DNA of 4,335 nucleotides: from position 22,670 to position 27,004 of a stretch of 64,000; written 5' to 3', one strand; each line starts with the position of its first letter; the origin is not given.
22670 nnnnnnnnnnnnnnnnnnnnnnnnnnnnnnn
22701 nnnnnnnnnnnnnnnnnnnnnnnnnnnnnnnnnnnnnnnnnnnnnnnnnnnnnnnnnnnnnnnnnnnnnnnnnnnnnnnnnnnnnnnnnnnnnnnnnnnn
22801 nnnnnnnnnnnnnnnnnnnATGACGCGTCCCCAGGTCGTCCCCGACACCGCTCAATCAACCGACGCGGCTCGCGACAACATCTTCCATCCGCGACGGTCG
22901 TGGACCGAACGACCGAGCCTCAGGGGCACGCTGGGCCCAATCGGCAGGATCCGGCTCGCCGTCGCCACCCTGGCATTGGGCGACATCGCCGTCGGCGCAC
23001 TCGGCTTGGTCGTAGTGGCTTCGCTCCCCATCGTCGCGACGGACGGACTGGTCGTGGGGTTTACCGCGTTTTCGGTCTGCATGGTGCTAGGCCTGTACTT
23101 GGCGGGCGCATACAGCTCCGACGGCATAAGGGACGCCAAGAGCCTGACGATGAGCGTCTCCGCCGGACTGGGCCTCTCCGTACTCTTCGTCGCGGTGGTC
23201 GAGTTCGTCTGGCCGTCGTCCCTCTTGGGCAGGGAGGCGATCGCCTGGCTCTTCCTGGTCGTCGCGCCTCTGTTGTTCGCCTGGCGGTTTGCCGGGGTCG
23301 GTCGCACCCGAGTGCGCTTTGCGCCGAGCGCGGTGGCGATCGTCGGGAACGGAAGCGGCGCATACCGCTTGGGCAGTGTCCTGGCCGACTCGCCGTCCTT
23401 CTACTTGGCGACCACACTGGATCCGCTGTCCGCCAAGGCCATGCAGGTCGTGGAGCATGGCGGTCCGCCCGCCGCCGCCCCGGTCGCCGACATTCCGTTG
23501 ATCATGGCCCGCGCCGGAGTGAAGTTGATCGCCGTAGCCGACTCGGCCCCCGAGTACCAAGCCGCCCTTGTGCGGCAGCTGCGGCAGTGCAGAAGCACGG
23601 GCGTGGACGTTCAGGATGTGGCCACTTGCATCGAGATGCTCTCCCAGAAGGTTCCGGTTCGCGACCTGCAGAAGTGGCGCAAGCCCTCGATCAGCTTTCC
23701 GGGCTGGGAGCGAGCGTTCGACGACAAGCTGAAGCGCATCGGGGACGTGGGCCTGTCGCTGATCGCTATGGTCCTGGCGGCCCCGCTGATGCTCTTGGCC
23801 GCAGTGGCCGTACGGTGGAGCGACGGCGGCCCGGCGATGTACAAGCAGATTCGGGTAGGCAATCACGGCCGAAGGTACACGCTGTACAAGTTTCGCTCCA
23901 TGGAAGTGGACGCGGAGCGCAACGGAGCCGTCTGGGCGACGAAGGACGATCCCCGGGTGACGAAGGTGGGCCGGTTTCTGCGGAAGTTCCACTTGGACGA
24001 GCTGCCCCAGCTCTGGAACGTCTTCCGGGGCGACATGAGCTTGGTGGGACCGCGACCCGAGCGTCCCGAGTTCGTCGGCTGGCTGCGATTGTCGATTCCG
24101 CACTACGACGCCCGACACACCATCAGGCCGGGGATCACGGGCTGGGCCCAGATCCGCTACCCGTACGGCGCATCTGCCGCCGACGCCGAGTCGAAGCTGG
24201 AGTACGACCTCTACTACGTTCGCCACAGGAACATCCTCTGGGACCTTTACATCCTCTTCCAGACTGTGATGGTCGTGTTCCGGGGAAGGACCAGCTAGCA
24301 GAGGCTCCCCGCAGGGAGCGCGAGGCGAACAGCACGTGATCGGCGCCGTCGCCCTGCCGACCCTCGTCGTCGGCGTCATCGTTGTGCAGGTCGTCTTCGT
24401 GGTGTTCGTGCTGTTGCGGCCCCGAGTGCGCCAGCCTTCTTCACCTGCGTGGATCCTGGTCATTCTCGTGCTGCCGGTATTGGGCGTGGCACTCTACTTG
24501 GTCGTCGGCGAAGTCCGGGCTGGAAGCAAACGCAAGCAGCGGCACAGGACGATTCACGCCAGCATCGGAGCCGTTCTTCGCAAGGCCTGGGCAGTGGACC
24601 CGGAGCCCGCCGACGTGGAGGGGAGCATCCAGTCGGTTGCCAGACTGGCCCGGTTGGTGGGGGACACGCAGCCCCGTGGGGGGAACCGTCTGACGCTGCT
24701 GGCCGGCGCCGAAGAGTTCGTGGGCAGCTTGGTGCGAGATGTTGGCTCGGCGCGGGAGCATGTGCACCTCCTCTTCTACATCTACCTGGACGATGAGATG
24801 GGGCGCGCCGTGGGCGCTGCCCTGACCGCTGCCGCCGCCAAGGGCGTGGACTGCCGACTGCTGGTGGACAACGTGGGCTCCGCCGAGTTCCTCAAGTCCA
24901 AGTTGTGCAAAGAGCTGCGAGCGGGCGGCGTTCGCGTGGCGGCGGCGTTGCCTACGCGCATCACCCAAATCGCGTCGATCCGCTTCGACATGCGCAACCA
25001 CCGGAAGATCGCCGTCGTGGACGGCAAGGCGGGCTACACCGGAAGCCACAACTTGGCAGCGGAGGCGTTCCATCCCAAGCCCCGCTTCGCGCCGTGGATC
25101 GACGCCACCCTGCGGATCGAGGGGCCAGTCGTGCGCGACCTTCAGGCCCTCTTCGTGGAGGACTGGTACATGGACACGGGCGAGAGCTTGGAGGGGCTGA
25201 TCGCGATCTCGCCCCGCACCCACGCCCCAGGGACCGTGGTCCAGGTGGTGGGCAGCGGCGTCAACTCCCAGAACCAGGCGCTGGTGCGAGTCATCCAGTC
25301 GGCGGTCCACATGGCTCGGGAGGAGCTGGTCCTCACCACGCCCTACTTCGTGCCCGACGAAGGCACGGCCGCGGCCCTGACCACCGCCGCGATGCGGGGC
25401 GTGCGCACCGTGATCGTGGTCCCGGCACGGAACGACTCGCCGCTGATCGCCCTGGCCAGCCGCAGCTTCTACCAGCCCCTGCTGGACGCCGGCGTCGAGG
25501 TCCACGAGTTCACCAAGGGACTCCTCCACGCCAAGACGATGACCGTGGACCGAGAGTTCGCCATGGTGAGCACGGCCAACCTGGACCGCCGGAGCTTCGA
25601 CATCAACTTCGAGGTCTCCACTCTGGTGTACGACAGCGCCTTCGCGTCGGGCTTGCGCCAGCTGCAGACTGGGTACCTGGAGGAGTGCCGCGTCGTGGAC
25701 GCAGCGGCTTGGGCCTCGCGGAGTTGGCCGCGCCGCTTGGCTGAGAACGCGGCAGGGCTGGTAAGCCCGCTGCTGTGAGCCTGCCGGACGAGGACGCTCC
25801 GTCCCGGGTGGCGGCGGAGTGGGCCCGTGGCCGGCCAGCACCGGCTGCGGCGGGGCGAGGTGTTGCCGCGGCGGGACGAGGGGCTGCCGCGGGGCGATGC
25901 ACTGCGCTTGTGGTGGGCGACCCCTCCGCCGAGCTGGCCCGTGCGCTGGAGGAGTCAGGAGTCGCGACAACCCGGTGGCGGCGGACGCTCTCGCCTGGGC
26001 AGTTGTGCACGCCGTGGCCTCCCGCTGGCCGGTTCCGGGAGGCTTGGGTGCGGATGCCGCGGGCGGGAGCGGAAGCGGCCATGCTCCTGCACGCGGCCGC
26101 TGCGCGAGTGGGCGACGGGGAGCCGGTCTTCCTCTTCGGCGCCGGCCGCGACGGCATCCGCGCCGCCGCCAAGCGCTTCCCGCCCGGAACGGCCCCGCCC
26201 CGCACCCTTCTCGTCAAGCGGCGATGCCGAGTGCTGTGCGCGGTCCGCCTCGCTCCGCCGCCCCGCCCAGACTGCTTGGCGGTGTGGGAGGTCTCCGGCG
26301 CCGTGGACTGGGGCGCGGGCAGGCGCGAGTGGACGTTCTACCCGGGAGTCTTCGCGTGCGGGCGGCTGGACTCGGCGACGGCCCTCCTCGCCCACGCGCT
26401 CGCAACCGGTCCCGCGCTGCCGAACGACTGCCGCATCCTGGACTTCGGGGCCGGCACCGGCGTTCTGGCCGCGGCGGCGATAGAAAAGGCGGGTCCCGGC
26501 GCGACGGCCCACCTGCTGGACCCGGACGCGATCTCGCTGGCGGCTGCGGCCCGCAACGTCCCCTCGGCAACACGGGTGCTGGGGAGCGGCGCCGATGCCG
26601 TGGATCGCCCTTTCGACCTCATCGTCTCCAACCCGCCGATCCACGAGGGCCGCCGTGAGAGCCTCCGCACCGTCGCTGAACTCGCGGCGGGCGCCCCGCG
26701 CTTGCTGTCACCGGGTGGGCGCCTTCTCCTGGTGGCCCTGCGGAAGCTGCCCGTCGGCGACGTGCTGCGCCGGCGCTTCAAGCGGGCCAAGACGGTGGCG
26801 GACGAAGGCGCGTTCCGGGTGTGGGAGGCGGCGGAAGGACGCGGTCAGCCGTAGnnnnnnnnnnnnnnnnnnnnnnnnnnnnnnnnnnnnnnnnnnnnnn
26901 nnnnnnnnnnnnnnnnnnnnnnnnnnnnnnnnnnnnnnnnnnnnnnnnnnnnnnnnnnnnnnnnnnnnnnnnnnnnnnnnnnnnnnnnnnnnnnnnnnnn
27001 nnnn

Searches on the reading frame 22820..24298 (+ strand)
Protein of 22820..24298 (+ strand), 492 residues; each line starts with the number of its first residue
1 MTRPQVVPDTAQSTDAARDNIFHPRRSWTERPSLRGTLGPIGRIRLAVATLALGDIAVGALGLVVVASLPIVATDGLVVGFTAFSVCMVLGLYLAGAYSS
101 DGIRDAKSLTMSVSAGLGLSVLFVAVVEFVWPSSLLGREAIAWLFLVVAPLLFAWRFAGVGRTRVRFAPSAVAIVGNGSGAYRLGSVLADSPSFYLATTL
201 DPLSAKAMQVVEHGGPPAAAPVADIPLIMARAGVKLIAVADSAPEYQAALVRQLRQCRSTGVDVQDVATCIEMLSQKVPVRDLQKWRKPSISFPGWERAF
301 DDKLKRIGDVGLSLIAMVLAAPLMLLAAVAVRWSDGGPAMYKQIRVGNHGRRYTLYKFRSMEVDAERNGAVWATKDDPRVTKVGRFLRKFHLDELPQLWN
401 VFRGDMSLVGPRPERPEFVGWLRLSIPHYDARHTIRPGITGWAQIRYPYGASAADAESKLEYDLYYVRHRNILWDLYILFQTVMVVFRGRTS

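Call 10: search_protein_families(library=pfam, proteins=[window:22820-24298:+])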
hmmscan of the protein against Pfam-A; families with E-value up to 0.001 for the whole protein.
window:22820-24298:+ (492 aa): 1 family
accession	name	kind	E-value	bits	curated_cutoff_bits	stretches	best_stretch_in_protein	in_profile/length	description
PF02397.22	Bac_transf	-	8.3e-68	227.9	27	1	305-487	1-178/179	Bacterial sugar transferase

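Call 12: find_encoding_contigs(protein=window:22820-24298:+, flank=4000, max_places=10)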
Protein window:22820-24298:+ (492 aa): no gene with exactly this product is on record in the collection.

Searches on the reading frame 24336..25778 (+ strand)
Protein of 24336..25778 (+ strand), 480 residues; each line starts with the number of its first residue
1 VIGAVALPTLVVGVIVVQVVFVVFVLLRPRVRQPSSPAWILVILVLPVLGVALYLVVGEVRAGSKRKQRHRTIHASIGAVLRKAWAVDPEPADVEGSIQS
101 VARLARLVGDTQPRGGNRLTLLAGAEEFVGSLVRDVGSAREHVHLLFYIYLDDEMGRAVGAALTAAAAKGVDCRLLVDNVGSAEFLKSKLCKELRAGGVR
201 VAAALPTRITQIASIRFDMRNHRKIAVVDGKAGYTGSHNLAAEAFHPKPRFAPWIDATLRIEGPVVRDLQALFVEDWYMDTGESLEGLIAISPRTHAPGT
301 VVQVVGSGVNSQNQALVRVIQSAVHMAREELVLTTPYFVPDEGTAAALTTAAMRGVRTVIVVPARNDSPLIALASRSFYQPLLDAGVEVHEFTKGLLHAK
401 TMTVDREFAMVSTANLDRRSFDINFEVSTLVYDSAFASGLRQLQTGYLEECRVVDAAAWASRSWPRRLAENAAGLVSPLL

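Call 10: search_protein_families(library=pfam, proteins=[window:24336-25778:+])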
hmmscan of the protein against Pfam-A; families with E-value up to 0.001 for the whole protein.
window:24336-25778:+ (480 aa): 3 families
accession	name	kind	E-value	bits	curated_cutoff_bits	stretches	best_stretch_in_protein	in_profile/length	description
PF13091.12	PLDc_2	-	2.1e-39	134.8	27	2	323-441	4-125/132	PLD-like domain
PF00614.28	PLDc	-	3.1e-10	40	21.9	1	394-420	2-28/28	Phospholipase D Active site motif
PF13396.11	PLDc_N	-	4.8e-08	33.3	23.3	1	19-58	4-41/42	Phospholipase_D-nuclease N-terminal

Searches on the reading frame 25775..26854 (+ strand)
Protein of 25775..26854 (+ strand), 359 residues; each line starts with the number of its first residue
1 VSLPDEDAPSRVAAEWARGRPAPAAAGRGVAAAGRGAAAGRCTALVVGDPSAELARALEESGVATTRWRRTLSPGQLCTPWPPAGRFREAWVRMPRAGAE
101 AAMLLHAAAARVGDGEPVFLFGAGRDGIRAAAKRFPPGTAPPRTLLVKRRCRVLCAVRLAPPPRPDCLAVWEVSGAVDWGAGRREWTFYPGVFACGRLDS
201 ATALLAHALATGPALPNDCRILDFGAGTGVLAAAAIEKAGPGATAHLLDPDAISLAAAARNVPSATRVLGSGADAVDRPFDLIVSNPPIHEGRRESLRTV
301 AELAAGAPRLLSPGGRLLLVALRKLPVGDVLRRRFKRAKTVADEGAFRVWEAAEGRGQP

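Call 10: search_protein_families(library=pfam, proteins=[window:25775-26854:+])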
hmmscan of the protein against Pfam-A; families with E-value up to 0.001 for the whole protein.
window:25775-26854:+ (359 aa): 7 families
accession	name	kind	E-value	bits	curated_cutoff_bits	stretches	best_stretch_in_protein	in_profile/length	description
PF05175.20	MTS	-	1.4e-31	109.9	23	1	190-350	8-169/170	Methyltransferase small domain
PF08468.16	MTS_N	-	9.7e-07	29.4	27.3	1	84-167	68-151/158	Methyltransferase small domain N-terminal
PF08242.18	Methyltransf_12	-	1.1e-06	29.7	30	1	222-317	1-98/98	Methyltransferase domain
PF13649.12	Methyltransf_25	-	5.6e-06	27.4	27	1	221-315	1-97/97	Methyltransferase domain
PF13847.12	Methyltransf_31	-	7.8e-06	26.1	27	1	218-321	4-111/145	Methyltransferase domain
PF13489.12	Methyltransf_23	-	8.3e-06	26.1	27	1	211-321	16-118/164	Methyltransferase domain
PF06325.19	PrmA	-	0.00011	22.2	22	1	217-286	161-233/296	Ribosomal protein L11 methyltransferase (PrmA)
